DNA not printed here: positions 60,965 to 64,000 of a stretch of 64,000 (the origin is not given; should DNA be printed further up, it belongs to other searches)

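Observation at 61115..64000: Giant open-ended secreted protein composed of tandem ~350-aa units, each a pair of CBM-like beta-sandwich domains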

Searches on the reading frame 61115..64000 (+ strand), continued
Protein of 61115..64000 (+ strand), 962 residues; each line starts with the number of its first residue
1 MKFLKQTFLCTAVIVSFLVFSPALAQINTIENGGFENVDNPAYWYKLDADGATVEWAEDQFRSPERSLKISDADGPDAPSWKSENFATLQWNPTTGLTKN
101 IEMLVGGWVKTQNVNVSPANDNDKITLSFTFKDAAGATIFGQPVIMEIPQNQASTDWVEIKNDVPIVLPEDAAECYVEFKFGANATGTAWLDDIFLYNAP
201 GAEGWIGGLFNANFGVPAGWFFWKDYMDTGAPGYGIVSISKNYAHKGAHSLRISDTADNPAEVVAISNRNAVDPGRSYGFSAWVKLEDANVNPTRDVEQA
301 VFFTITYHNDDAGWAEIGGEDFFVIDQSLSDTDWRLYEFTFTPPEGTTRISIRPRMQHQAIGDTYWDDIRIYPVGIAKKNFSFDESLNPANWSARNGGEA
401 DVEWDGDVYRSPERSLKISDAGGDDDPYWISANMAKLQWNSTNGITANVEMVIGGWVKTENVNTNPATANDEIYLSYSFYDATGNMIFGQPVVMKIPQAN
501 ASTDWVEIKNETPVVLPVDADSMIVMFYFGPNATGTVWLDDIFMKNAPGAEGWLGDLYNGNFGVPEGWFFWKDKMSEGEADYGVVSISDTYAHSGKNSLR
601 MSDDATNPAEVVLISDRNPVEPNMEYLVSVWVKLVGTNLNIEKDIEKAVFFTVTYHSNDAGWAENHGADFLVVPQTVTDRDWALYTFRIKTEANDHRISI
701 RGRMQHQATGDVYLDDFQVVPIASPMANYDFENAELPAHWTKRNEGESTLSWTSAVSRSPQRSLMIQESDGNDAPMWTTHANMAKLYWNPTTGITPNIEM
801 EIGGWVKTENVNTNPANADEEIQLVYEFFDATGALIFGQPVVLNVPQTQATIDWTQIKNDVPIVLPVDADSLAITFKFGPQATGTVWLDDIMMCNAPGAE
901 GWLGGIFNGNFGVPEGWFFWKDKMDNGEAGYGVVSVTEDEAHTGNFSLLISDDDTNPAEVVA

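Call 52: find_encoding_contigs(protein=P0032, flank=10000, max_places=1)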
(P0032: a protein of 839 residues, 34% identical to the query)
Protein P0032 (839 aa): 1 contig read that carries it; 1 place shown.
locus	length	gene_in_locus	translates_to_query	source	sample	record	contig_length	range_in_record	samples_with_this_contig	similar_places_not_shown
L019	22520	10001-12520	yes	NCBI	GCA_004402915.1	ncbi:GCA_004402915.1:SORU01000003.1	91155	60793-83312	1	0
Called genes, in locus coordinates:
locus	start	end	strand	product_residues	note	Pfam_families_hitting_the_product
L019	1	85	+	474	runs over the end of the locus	PF01266:DAO (weak), PF13450:NAD_binding_8, PF01593:Amino_oxidase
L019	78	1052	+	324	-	PF00490:ALAD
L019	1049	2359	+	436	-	PF00202:Aminotran_3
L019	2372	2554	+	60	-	-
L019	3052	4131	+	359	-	PF10509:GalKase_gal_bdg (weak), PF00288:GHMP_kinases_N, PF08544:GHMP_kinases_C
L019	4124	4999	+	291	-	PF00483:NTP_transferase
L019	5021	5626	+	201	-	PF00702:Hydrolase, PF13419:HAD_2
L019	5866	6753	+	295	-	PF01408:GFO_IDH_MocA (faint), PF02894:GFO_IDH_MocA_C, PF22725:GFO_IDH_MocA_C3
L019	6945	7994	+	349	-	PF00356:LacI, PF01381:HTH_3 (faint), PF00532:Peripla_BP_1, PF13407:Peripla_BP_4, PF13377:Peripla_BP_3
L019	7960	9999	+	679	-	PF00150:Cellulase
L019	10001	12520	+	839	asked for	PF13585:CHU_C (faint), PF13860:FlgD_ig (faint)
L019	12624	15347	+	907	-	PF13620:CarboxypepD_reg, PF13715:CarbopepD_reg_2, PF07715:Plug, PF00593:TonB_dep_Rec_b-barrel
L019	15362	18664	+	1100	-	-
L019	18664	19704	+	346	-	PF03687:UPF0164 (weak), PF19572:PorV, PF03349:Toluene_X (faint)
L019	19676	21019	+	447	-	PF01547:SBP_bac_1, PF13416:SBP_bac_8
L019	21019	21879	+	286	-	PF00528:BPD_transp_1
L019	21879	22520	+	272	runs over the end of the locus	PF00528:BPD_transp_1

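Call 53: find_encoding_contigs(protein=P0036, flank=10000, max_places=1)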
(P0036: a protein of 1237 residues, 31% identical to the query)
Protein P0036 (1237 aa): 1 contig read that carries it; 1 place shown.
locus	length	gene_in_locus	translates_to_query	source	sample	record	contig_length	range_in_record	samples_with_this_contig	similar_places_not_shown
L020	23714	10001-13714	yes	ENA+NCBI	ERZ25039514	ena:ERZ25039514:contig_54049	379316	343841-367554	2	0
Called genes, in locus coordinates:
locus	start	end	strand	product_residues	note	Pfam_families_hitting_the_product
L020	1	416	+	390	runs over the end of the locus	PF11721:Malectin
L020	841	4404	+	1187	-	PF00932:LTD, PF13287:Fn3_assoc, PF13290:CHB_HEX_C_1, PF08757:CotH, PF18998:Flg_new_2 (weak), PF00932:LTD, PF18962:Por_Secre_tail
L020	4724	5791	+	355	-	PF25881:HH_YBHG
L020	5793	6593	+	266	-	PF09359:VTC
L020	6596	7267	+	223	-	PF16316:DUF4956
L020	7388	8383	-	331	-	PF08240:ADH_N, PF16912:Glu_dehyd_C, PF00107:ADH_zinc_N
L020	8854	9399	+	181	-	PF00356:LacI, PF00532:Peripla_BP_1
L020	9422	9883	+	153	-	PF00532:Peripla_BP_1, PF13377:Peripla_BP_3, PF13407:Peripla_BP_4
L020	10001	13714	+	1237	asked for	PF08300:HCV_NS5a_1a (faint), PF13860:FlgD_ig (weak), PF18962:Por_Secre_tail (weak)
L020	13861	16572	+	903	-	PF13620:CarboxypepD_reg, PF13715:CarbopepD_reg_2, PF07715:Plug, PF00593:TonB_dep_Rec_b-barrel, PF25183:OMP_b-brl_4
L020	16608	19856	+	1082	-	-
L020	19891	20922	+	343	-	PF03687:UPF0164, PF19572:PorV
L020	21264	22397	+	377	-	PF13145:Rotamase_2 (weak)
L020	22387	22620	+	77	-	-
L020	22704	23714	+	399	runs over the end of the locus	PF01547:SBP_bac_1, PF13416:SBP_bac_8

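Call 55: search_protein_families(library=pfam, proteins=[L003:16365-19538:+, L018:15522-18710:+, L019:15362-18664:+, L020:16608-19856:+], max_evalue=1)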
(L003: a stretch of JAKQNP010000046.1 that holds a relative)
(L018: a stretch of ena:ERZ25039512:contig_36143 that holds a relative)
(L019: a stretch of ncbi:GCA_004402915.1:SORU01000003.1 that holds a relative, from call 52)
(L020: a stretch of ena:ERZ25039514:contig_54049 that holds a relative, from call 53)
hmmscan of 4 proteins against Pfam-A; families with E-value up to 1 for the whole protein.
L003:16365-19538:+ (1057 aa): 2 families
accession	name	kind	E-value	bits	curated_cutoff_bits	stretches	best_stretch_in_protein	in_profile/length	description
PF01874.21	CitG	-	0.14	12.1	27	1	464-509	83-130/284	ATP:dephospho-CoA triphosphoribosyl transferase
PF19501.5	PcRGLX_1st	-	0.43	10.9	22.1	0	116-163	17-65/83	PcRGLX-like N-terminal RIFT barrel domain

L018:15522-18710:+ (1062 aa): 0 families

L019:15362-18664:+ (1100 aa): 1 family
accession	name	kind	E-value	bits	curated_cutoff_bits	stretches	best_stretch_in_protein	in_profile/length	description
PF13585.12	CHU_C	-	0.033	14.7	27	1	1036-1087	27-72/86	CHU_C Type IX secretion signal domain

L020:16608-19856:+ (1082 aa): 0 families

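Call 57: find_homologous_proteins(query=L003:16365-19538:+, max_evalue=0.00001)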
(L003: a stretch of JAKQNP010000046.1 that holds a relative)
Query L003:16365-19538:+ (1057 aa): 2833 proteins with E <= 0.00001 among 8000 candidates; the best 120 are listed.
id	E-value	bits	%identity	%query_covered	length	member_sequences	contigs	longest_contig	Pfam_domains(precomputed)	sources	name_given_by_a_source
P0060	0.0e+0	2474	100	99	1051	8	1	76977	-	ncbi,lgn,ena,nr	ncbi:MAG TPA: hypothetical protein PKN24_07860 [bacterium]|nr:hypothetical protein [bacterium]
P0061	0.0e+0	1884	76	99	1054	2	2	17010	-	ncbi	-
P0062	0.0e+0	1841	74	99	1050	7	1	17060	-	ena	-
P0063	0.0e+0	1839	73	99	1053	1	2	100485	-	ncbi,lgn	-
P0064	0.0e+0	1839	74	98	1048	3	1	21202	-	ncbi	-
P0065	0.0e+0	1815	73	99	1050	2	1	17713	-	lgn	-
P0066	0.0e+0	1795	72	99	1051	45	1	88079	-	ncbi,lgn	-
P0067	0.0e+0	1788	72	99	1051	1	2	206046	-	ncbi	-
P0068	0.0e+0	1780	72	98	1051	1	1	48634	-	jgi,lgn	-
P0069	0.0e+0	1780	72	99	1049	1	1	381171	-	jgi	jgi:hypothetical protein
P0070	0.0e+0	1768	71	99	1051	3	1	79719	-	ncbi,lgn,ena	-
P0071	0.0e+0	1759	70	99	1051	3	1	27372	-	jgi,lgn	jgi:hypothetical protein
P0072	0.0e+0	1759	70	99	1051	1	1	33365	-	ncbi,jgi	-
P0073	0.0e+0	1741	71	99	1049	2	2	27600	-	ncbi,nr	ncbi:MAG: hypothetical protein ONB42_21325 [candidate division KSB1 bacterium]|nr:hypothetical prote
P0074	0.0e+0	1721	70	99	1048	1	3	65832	-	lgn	-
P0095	0.0e+0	1295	56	100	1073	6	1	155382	-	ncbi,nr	ncbi:MAG: hypothetical protein GXO78_15245 [Calditrichaeota bacterium]|nr:hypothetical protein [Cald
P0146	0.0e+0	1203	53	100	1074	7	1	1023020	-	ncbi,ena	-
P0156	0.0e+0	1186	52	100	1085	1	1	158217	-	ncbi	ncbi:MAG: hypothetical protein AB1428_02785 [Bacteroidota bacterium]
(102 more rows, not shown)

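Call 70: predict_structure(alignment_id=A3)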
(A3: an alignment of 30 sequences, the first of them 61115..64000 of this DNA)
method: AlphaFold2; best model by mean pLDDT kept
length: 962 residues; sequences in the alignment: 30
mean_pLDDT: 81.5   pTM: 0.46
mean pLDDT of the five models: 81.5, 80.9, 78.3, 78.3, 76.8
residues with pLDDT >= 90: 233; 70-90: 596; 50-70: 108; < 50: 25
segments of 3 or more residues with pLDDT < 50: 21-29, 375-386, 726-728
pLDDT, mean of each block of 10 residues (from residue 1): 80 79 44 65 80 87 86 86 87 80 92 89 93 92 93 89 91 93 92 88 75 77 78 82 82 85 84 72 85 71 84 74 65 71 80 84 86 47 49 78 85 85 85 75 82 91 87 93 88 90 89 89 90 91 85 69 71 72 80 74 85 82 79 90 86 84 82 84 78 86 89 80 53 68 88 81 87 87 78 87 91 88 94 90 89 88 90 93 91 85 70 69 71 74 69 79 72
secondary structure, 60 per line:
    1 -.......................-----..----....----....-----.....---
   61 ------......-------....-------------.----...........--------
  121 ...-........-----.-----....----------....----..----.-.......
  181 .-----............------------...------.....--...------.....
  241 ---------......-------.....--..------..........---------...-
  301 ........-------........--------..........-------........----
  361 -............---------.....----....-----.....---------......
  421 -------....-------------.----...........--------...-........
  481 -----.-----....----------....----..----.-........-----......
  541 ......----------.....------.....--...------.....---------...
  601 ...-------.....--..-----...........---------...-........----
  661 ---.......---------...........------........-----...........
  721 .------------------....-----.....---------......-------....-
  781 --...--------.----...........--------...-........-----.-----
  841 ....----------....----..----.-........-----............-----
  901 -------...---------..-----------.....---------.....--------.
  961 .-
elements in order (helices of 4 or more, strands of 3 or more residues): H2-24 H36-39 E44-47 E53-57 E67-72 E80-83 E102-112 E125-132 E144-147 E158-161 E174-181 E187-198 E220-224 E236-240 E250-255 E263-267 E278-287 E301-308 E316-323 E332-341 E349-356 E362-373 H383-387 E392-395 E401-405 E415-420 E428-431 E450-460 E473-480 E492-495 E506-509 E522-529 E535-546 H557-561 E568-572 E584-588 E598-603 E611-615 E625-635 E649-656 E664-670 E680-690 E697-704 E710-721 E740-743 E749-753 E763-768 E776-779 E799-809 E822-829 E841-844 E855-858 E871-878 E884-895 E933-937 E947-951
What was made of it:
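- The whole-fragment model has confident modules, pTM 0.46, and low confidence only at the unit boundaries 375-386 and 726-728 (call 70). Flexible hinges between units (call 70) suggest a reaching, tethered array.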

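Call 74: fold_search(model_id=the predicted structure, library=pdb)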
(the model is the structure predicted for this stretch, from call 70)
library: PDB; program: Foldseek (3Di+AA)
matches with E <= 10: 1608; with E <= 0.001: 154
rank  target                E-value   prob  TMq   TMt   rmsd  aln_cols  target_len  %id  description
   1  5b4x_A                4.1e-15  1.00  0.15  0.18  31.6       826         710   11  Crystal structure of the ApoER2 ectodomain in complex with the Reelin R56 fragment (released 2017-04-26)
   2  2e26_A                1.6e-14  1.00  0.15  0.18  31.8       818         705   10  Crystal structure of two repeat fragment of reelin (released 2007-05-22)
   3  3a7q_A                2.0e-13  1.00  0.15  0.19  31.4       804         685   11  Structural basis for specific recognition of reelin by its receptors (released 2010-03-23)
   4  4w8j                  6.0e-13  1.00  0.13  0.13  34.7       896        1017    9  Structure of the full-length insecticidal protein Cry1Ac reveals intriguing details of toxin packaging into in vivo form (released 2014-09-17)
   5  9h9a                  8.8e-13  1.00  0.11  0.09  35.8      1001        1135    9  native structure of the full-length pesticidal protein Cry8Ba2, from crystals formed in vivo (form 1) (released 2025-12-03)
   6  8w7n                  1.1e-12  1.00  0.13  0.13  34.7       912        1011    9  Crystal structure of the in-cell Cry1Aa purified from Bacillus thuringiensis (released 2024-03-06)
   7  5b4x_C                1.8e-12  1.00  0.15  0.18  31.9       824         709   10  Crystal structure of the ApoER2 ectodomain in complex with the Reelin R56 fragment (released 2017-04-26)
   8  6a48                  1.9e-12  1.00  0.12  0.17  30.6       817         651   10  Crystal structure of reelin N-terminal region (released 2019-06-19)
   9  3ecq_B                8.4e-12  1.00  0.13  0.10  31.0      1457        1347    6  Endo-alpha-N-acetylgalactosaminidase from Streptococcus pneumoniae: SeMet structure (released 2008-09-09)
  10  5x7o_A                1.2e-11  1.00  0.18  0.15  22.8       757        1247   10  Crystal structure of Paenibacillus sp. 598K alpha-1,6-glucosyltransferase (released 2017-07-26)
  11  3ecq_A                1.2e-11  1.00  0.13  0.10  31.0      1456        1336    6  Endo-alpha-N-acetylgalactosaminidase from Streptococcus pneumoniae: SeMet structure (released 2008-09-09)
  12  9qxq                  1.6e-11  1.00  0.11  0.10  34.8       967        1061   10  native structure of full-length pesticidal protein Cry1Ca18 at pH9, from crystals formed in vivo (released 2026-02-11)
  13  4xup_D                5.2e-11  1.00  0.12  0.32  18.1       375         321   12  Structure of the N-terminal CBM22-1-CBM22-2 tandem domain from Paenibacillus barcinonensis Xyn10C (released 2015-06-03)
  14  4xup_B                5.8e-11  1.00  0.12  0.32  22.4       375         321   13  Structure of the N-terminal CBM22-1-CBM22-2 tandem domain from Paenibacillus barcinonensis Xyn10C (released 2015-06-03)
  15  4xup_A                6.6e-11  1.00  0.12  0.31  18.7       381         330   14  Structure of the N-terminal CBM22-1-CBM22-2 tandem domain from Paenibacillus barcinonensis Xyn10C (released 2015-06-03)
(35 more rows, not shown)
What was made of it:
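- Closest known: Surface glycan-binding proteins of Bacteroidota polysaccharide utilization loci. Same: SGBP-B appears among the fold matches (call 74).
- Its matches include the CBM22 tandem, CBM16 and Bacteroides SGBP-B (call 74).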

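Call 80: find_encoding_contigs(protein=P0095, flank=9000, max_places=1)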
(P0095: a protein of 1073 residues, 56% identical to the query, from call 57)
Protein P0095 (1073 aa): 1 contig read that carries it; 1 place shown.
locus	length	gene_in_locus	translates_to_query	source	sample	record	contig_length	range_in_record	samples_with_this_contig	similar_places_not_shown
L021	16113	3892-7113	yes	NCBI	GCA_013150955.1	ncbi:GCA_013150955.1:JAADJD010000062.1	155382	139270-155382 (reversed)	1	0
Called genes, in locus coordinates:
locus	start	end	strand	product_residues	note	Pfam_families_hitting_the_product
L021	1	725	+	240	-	PF18962:Por_Secre_tail (faint), PF13860:FlgD_ig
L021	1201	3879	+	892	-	PF13620:CarboxypepD_reg, PF13715:CarbopepD_reg_2, PF25183:OMP_b-brl_4 (faint), PF00593:TonB_dep_Rec_b-barrel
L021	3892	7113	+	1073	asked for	-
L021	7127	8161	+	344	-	PF03687:UPF0164, PF13505:OMP_b-brl (faint), PF19572:PorV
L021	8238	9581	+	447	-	PF01547:SBP_bac_1, PF13416:SBP_bac_8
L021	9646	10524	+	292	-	PF00528:BPD_transp_1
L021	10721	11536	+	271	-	PF00528:BPD_transp_1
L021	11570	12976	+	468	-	-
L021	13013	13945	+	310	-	PF04041:Glyco_hydro_130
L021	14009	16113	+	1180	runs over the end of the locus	PF00688:TGFb_propeptide (faint), PF13860:FlgD_ig (faint), PF13585:CHU_C (faint)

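Call 81: find_encoding_contigs(protein=P0156, flank=9000, max_places=1)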
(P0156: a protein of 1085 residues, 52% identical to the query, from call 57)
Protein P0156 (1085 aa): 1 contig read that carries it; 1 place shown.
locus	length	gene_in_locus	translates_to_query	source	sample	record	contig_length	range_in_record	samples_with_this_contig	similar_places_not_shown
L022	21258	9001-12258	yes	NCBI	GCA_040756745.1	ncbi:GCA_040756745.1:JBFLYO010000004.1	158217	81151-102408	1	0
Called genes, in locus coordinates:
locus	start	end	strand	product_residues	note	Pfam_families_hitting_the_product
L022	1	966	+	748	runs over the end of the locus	PF18962:Por_Secre_tail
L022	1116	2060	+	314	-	PF07485:DUF1529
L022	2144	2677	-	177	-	PF12867:DinB_2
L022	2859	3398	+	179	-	-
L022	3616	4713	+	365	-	PF00356:LacI, PF00532:Peripla_BP_1, PF13407:Peripla_BP_4, PF13377:Peripla_BP_3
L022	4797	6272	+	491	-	PF13860:FlgD_ig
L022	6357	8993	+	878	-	PF13620:CarboxypepD_reg, PF13715:CarbopepD_reg_2, PF07715:Plug (weak), PF00593:TonB_dep_Rec_b-barrel, PF25183:OMP_b-brl_4 (weak), PF14905:OMP_b-brl_3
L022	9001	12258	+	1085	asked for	-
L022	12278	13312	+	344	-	PF03687:UPF0164 (weak), PF19572:PorV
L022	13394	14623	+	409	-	PF01547:SBP_bac_1, PF13416:SBP_bac_8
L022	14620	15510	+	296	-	PF00528:BPD_transp_1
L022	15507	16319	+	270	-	PF00528:BPD_transp_1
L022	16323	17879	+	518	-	PF13145:Rotamase_2 (weak)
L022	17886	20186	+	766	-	PF17389:Bac_rhamnosid6H, PF22422:MGH1-like_GH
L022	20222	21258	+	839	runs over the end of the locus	PF22422:MGH1-like_GH (weak)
